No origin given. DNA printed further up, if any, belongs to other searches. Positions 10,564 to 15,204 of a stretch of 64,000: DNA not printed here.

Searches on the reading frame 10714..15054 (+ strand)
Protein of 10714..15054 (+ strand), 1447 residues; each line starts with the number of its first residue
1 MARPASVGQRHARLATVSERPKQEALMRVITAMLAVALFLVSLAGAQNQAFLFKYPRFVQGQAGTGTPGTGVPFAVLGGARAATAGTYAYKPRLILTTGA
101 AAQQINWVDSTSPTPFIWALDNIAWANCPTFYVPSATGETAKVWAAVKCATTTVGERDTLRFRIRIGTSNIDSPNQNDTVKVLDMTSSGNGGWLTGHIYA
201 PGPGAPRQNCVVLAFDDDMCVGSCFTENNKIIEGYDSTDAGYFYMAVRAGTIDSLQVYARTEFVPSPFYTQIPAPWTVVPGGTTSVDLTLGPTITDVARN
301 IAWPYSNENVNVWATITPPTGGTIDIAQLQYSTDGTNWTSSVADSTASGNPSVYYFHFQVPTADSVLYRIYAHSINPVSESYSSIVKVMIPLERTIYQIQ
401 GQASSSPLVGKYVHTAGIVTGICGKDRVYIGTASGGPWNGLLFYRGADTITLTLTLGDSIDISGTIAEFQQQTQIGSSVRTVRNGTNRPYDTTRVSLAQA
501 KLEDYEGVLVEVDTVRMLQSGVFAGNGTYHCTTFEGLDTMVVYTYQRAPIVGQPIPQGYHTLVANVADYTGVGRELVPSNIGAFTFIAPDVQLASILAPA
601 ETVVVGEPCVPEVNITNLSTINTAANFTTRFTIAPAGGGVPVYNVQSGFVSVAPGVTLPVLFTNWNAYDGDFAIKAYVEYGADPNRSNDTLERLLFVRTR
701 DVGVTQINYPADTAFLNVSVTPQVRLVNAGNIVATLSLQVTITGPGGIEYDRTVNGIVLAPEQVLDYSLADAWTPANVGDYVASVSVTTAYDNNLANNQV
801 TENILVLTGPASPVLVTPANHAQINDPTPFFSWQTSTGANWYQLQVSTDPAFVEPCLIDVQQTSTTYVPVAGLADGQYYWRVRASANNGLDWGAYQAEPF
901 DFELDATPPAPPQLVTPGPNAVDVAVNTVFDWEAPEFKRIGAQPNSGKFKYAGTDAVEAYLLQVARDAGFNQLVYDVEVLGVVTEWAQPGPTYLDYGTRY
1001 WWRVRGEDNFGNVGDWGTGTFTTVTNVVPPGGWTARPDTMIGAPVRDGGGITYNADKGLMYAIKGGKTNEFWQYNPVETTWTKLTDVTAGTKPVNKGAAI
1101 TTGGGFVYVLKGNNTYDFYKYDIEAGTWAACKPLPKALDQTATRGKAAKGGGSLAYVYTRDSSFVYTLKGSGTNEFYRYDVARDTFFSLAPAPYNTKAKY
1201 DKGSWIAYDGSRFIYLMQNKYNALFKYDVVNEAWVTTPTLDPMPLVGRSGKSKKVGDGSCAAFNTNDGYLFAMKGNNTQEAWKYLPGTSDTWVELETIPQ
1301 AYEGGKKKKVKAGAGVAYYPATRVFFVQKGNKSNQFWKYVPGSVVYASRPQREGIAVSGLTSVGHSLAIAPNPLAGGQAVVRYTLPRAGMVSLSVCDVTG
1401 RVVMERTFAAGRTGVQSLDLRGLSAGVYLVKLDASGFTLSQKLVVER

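Call 6: search_protein_families(library=pfam, proteins=[window:10714-15054:+], max_evalue=0.01)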
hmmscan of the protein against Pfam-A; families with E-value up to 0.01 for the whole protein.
window:10714-15054:+ (1447 aa): 8 families
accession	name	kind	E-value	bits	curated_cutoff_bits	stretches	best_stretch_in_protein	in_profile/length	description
PF13964.12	Kelch_6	-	2.9e-10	40.2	25.3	1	1099-1136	6-48/50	Kelch motif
PF25788.1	Ig_Rha78A_N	-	1.1e-09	38.9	27.4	1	820-892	11-93/105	Rha78A-like, N-terminal immunoglobulin domain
PF13415.12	Kelch_3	-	3.4e-08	33.9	22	0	1217-1246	13-41/48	Galactose oxidase, central domain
PF24981.1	Beta-prop_ATRN-LZTR1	-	1.8e-07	31.2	50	1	1064-1257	62-271/289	Attractin/LZTR1 beta-propeller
PF18962.6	Por_Secre_tail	-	2.4e-07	31.4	27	1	1371-1445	3-75/75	Secretion system C-terminal sorting domain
PF24681.1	Kelch_KLHDC2_KLHL20_DRC7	-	4.9e-06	26.4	50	1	1064-1133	124-196/221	KLHDC2/KLHL20/DRC7 Kelch-repeats domain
PF01344.31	Kelch_1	-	0.00016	21.6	20.1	0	1104-1135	18-46/46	Kelch motif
PF13418.12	Kelch_4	-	0.0049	17.2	21.6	0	1067-1087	27-47/49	Galactose oxidase, central domain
